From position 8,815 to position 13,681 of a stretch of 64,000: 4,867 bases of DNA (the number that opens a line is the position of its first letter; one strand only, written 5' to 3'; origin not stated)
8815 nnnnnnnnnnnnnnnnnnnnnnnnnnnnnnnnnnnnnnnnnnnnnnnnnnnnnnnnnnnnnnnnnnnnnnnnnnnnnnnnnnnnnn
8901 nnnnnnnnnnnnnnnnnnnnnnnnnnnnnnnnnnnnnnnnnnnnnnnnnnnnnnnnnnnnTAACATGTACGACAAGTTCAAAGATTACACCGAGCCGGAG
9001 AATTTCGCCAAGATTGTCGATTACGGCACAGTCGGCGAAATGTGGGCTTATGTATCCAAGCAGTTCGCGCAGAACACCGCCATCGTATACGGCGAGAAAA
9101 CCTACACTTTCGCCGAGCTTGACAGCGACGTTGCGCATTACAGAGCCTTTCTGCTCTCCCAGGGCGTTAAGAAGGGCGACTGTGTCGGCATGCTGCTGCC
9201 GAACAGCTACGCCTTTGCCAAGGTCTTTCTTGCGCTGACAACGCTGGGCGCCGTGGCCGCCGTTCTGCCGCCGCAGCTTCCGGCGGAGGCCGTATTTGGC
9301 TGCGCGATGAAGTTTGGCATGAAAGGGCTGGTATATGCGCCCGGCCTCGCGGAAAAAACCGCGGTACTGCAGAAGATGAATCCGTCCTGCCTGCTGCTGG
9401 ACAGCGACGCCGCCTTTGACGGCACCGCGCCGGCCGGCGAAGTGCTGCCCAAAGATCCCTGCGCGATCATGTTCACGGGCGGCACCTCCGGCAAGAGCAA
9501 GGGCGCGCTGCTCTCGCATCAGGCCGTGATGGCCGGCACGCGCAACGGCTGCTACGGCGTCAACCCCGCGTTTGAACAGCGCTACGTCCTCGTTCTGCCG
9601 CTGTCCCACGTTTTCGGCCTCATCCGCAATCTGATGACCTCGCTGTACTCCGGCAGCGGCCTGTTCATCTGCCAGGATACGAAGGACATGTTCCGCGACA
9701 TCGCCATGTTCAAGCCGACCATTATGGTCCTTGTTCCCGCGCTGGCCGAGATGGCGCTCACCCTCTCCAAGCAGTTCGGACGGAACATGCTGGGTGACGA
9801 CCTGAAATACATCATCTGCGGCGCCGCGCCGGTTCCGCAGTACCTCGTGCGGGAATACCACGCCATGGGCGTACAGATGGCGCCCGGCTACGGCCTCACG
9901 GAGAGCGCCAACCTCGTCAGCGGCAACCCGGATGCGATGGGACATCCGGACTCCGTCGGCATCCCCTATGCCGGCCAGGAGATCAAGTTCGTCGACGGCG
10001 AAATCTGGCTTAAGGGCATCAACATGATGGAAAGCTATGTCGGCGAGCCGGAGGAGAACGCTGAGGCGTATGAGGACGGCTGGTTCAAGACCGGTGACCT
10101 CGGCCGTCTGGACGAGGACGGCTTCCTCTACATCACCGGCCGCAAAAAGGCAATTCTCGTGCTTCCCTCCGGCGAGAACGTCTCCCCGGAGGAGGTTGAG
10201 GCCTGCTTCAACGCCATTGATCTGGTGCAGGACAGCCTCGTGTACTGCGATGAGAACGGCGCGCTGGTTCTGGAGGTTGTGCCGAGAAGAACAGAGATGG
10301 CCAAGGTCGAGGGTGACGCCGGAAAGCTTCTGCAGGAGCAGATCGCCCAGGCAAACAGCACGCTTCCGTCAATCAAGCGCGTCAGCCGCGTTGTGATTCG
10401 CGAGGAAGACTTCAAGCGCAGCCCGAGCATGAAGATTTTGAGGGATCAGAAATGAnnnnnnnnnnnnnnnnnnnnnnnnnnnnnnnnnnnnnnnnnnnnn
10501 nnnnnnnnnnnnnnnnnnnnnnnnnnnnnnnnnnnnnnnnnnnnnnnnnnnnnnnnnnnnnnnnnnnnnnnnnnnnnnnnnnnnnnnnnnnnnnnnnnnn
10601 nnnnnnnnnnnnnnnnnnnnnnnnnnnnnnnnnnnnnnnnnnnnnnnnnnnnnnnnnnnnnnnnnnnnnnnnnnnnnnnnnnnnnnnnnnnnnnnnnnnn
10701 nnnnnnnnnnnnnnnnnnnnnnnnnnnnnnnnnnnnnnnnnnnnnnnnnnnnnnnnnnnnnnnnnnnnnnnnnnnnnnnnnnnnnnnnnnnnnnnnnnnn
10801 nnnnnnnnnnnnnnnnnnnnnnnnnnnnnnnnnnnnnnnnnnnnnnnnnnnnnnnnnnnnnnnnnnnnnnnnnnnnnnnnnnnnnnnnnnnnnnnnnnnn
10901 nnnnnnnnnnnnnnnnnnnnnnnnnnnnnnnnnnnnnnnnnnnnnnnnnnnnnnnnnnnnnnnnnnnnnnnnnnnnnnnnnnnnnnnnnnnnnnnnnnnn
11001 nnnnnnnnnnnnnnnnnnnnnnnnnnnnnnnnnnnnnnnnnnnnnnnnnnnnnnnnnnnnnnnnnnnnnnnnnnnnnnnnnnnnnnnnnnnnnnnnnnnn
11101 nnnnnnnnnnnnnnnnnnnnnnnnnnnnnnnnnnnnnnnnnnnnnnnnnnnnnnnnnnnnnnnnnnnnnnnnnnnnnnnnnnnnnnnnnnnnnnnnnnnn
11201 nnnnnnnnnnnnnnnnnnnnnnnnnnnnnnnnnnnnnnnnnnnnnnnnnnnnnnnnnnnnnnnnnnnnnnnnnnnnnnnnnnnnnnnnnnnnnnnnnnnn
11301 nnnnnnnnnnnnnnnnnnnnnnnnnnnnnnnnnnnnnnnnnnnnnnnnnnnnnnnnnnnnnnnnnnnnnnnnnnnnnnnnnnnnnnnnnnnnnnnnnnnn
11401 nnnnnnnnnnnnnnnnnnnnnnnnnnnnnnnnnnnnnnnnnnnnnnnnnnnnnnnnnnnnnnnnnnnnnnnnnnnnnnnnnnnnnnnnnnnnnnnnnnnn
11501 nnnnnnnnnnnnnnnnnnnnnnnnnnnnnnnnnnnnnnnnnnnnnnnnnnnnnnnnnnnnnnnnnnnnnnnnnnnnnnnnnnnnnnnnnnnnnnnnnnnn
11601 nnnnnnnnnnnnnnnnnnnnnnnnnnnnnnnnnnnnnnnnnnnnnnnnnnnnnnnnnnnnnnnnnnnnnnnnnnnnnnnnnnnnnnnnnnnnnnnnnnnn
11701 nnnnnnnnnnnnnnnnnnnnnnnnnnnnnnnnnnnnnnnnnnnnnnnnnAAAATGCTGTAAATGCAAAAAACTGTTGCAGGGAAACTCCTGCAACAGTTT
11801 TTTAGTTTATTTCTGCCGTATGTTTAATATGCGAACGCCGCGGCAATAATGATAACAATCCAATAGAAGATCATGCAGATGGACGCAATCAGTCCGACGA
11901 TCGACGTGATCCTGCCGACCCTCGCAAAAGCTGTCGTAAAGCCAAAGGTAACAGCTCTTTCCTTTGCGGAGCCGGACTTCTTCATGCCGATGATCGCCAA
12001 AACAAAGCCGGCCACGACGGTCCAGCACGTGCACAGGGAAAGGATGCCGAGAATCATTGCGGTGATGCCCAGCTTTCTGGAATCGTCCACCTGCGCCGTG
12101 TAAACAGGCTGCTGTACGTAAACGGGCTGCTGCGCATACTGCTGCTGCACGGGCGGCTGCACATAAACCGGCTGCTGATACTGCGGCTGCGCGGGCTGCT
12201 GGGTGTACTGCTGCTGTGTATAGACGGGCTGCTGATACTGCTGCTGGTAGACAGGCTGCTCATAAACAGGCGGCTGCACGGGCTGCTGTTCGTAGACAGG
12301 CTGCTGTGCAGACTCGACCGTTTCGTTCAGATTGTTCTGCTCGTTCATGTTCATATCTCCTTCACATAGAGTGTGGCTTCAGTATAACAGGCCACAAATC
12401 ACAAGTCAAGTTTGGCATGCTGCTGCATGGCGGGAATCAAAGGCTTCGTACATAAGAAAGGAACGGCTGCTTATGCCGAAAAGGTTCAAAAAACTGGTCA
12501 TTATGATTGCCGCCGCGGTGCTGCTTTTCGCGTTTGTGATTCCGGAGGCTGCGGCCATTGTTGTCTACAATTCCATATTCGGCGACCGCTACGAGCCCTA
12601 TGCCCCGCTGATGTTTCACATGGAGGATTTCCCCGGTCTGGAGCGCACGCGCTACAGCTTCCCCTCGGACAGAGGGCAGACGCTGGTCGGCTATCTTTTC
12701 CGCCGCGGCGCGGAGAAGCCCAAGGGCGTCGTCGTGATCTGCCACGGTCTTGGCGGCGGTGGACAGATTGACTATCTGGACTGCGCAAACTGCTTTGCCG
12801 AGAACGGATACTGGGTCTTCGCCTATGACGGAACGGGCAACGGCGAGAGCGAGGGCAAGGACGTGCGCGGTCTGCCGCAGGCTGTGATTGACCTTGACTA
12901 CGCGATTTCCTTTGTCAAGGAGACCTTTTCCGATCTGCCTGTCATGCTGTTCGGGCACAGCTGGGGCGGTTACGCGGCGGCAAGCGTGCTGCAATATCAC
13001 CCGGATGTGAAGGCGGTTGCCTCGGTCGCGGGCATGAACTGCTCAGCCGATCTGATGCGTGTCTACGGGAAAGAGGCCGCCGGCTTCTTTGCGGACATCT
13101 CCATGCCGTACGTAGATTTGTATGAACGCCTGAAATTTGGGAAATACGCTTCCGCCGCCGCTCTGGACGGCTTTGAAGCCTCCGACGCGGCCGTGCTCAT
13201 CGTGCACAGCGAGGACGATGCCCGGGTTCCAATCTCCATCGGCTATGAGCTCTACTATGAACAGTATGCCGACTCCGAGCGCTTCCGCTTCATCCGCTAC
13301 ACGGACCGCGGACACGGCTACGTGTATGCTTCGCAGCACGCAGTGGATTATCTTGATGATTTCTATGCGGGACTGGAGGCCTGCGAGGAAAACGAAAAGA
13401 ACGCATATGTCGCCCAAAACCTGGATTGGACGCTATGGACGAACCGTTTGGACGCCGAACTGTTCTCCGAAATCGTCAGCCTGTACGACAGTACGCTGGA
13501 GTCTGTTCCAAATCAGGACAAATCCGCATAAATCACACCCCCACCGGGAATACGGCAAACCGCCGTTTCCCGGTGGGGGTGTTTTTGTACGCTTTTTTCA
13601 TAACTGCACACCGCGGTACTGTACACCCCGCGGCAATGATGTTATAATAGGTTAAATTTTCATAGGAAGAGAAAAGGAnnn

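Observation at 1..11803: Eleven-gene operon combining phospholipases, fatty-acid kinase, two adenylase/carrier pairs, two PlsC acyltransferases, an MFS_2 transporter and a dedicated PPTase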

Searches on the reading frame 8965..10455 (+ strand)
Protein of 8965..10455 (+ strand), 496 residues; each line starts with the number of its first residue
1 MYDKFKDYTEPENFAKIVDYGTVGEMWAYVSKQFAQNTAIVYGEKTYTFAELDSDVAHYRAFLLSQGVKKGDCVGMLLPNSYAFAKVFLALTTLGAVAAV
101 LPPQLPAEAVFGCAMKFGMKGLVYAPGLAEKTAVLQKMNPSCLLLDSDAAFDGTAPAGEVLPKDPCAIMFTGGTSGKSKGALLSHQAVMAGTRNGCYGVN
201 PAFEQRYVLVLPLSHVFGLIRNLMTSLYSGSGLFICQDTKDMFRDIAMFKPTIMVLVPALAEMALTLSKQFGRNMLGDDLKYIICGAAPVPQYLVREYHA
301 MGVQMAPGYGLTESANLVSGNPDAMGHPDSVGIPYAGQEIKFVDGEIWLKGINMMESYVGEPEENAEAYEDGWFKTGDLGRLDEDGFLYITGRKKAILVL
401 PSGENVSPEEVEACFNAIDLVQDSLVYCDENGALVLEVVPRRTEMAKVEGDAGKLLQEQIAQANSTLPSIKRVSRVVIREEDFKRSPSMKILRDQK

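Call 3: search_protein_families(library=pfam, proteins=[window:8965-10455:+], max_evalue=0.01)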
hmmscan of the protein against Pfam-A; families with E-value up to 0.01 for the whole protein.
window:8965-10455:+ (496 aa): 2 families
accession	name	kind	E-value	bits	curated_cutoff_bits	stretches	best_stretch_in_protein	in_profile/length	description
PF00501.34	AMP-binding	-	4.9e-61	207.1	29.9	1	32-358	6-383/384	AMP-binding enzyme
PF23562.2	AMP-binding_C_3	-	1.6e-06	29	20.8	1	397-495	3-107/124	AMP-binding enzyme C-terminal domain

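Call 21: search_protein_families(library=ncbifam, proteins=[window:8965-10455:+], max_evalue=0.001)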
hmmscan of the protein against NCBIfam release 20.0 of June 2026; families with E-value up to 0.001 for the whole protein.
window:8965-10455:+ (496 aa): 104 families (the best 25 are shown)
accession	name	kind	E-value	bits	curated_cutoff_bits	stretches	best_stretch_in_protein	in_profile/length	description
NF004837.0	PRK06187.1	subfamily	1e-62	212.1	476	2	155-426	162-453/531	long-chain-fatty-acid--CoA ligase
TIGR01923.1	menE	equivalog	7e-56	189.9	330.15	1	48-429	1-382/442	o-succinylbenzoate--CoA ligase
NF004114.0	PRK05605.1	equivalog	9.4e-53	179.4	766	2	157-428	215-502/575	long-chain-fatty-acid--CoA ligase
NF052269.1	Staph_lig_FadD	equivalog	4.6e-52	177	650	1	39-430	18-428/499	long-chain-fatty-acid--CoA ligase FadD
NF005801.1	PRK07656.1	equivalog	2.6e-50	171.5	657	1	22-426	2-434/500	FadD3 family acyl-CoA ligase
NF002966.0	PRK03640.1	equivalog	4.2e-47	160.8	556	1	36-433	17-420/483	o-succinylbenzoate--CoA ligase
NF004511.1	PRK05852.1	equivalog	1.9e-46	158.8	650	1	37-431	15-440/505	FadD7 family fatty acid--CoA ligase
NF006539.0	PRK09029.1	equivalog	4.6e-46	157.6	494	1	26-427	8-385/458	o-succinylbenzoate--CoA ligase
NF006182.0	PRK08316.1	subfamily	3.1e-45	154.7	663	1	20-493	10-510/523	fatty acyl-CoA synthetase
NF005307.0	PRK06839.1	equivalog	4.3e-45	154.3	748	1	36-427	17-425/496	o-succinylbenzoate--CoA ligase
NF004758.0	PRK06087.1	equivalog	5.8e-45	153.7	736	2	165-426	190-464/548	medium-chain fatty-acid--CoA ligase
NF005714.0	PRK07529.1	subfamily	3.5e-44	151.2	632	2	160-421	215-501/640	acyl-CoA synthetase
NF006181.0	PRK08314.1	subfamily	8.3e-41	139.9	705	2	143-491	184-545/563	long-chain-fatty-acid--CoA ligase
NF005702.0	PRK07514.1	subfamily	1.9e-40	138.7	558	1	147-462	141-470/506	malonyl-CoA synthase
NF006523.0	PRK08974.1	equivalog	1.9e-40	138.5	884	1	160-431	203-490/561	long-chain-fatty-acid--CoA ligase FadD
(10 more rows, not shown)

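Call 34: search_solved_structures(query=window:8965-10455:+, max_evalue=1e-20)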
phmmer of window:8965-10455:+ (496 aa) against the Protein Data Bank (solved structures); distinct sequences matched with E-value up to 1e-20: 36.
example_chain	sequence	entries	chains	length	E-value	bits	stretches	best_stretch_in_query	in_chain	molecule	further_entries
3r44_A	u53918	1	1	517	9.5e-41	143.3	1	47-493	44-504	fatty acyl CoA synthetase FADD13 (FATTY-ACYL-CoA SYNTHETASE)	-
8wev_A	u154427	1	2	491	6.8e-37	130.6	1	35-413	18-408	Feruloyl-CoA Synthetase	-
8weu_A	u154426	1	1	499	7.2e-37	130.5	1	35-413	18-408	Fatty-acyl-CoA synthase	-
5zrn_A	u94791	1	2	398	1.4e-34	122.9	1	47-393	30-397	Long-chain-fatty-acid--CoA ligase FadD13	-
5ie0_A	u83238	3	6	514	3.4e-34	121.7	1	20-416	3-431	Oxalate--CoA ligase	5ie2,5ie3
3t5b_A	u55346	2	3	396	3.5e-34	121.6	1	47-390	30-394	PROBABLE CHAIN-FATTY-ACID-CoA LIGASE FADD13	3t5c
5x8f_A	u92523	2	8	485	7.5e-34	120.5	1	35-416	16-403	2-succinylbenzoate--CoA ligase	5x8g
5buq_A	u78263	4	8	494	7.9e-34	120.5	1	35-416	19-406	2-succinylbenzoate--CoA ligase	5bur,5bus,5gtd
6qjz_A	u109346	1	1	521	1.2e-31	113.3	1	162-415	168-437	oxalyl CoA-synthetase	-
5bsw_A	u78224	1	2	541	3.5e-30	108.4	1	34-493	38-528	4-coumarate--CoA ligase 2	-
5bsm_A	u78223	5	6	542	4.7e-30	108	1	34-493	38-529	4-coumarate--CoA ligase 2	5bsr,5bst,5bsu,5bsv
5u95_A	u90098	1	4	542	5.9e-30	107.7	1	34-493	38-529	4-coumarate--CoA ligase 2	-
3a9u_A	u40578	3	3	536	1.1e-27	100.2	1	45-494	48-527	4-coumarate--CoA ligase | 4-coumarate:CoA ligase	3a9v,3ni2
8r2q_A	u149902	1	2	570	1.2e-26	96.8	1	42-461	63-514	Probable fatty-acid-CoA ligase FadD5 (Fatty-acid-CoA synthetase) (Fatty-acid-CoA synthase)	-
4gxr_A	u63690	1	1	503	1.9e-26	96.2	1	48-426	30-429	Malonyl CoA synthetase, Benzoate-CoA ligase Chimeric protein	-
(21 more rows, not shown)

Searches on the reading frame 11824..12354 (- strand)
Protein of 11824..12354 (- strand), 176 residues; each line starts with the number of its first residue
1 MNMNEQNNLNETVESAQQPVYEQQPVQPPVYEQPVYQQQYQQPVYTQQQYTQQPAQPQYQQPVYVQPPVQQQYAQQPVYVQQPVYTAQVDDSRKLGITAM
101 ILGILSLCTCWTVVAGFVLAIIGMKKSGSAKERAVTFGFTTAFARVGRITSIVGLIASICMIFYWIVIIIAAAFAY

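Call 5: search_protein_families(library=pfam, proteins=[window:11824-12354:-], max_evalue=0.01)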
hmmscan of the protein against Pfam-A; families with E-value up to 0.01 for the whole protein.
window:11824-12354:- (176 aa): 2 families
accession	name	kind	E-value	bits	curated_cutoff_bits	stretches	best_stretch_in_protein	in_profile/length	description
PF12698.13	ABC2_membrane_3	-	0.0013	18.4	31.6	1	34-169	114-229/347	ABC-2 family transporter protein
PF02095.21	Extensin_1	-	0.0026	18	105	1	19-86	44-113/171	Extensin-like protein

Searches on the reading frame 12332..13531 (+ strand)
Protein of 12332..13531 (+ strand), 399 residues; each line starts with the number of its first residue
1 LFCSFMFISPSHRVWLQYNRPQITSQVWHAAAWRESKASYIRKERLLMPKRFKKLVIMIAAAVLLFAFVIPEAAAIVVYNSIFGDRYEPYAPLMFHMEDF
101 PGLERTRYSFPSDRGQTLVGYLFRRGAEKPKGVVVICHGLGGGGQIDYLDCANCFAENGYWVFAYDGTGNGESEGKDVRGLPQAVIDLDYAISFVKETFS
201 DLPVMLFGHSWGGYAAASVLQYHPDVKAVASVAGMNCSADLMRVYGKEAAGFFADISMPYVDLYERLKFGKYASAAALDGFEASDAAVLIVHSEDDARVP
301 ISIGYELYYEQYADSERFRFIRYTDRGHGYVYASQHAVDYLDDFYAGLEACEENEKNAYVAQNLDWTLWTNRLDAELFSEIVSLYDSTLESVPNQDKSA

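Call 5: search_protein_families(library=pfam, proteins=[window:12332-13531:+], max_evalue=0.01)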
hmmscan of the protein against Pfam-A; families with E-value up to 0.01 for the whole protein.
window:12332-13531:+ (399 aa): 7 families
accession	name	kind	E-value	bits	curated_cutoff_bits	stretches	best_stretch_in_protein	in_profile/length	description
PF12146.15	Hydrolase_4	-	4.5e-21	75.7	27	1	129-236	2-111/239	Serine aminopeptidase, S33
PF00561.26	Abhydrolase_1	-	6.7e-14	52.6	25.8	1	133-234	2-102/245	alpha/beta hydrolase fold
PF00326.27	Peptidase_S9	-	8.1e-10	39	22.6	1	204-345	66-203/213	Prolyl oligopeptidase family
PF12697.13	Abhydrolase_6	-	7.1e-08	33.8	26.3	1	134-334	1-209/217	Alpha/beta hydrolase family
PF02129.25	Peptidase_S15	-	1.3e-06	28.7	23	1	128-242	46-137/262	X-Pro dipeptidyl-peptidase (S15 family)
PF01738.24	DLH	-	0.0011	19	21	0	120-331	3-189/217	Dienelactone hydrolase family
PF05577.18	Peptidase_S28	-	0.0037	16.6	25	1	183-241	91-154/434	Serine carboxypeptidase S28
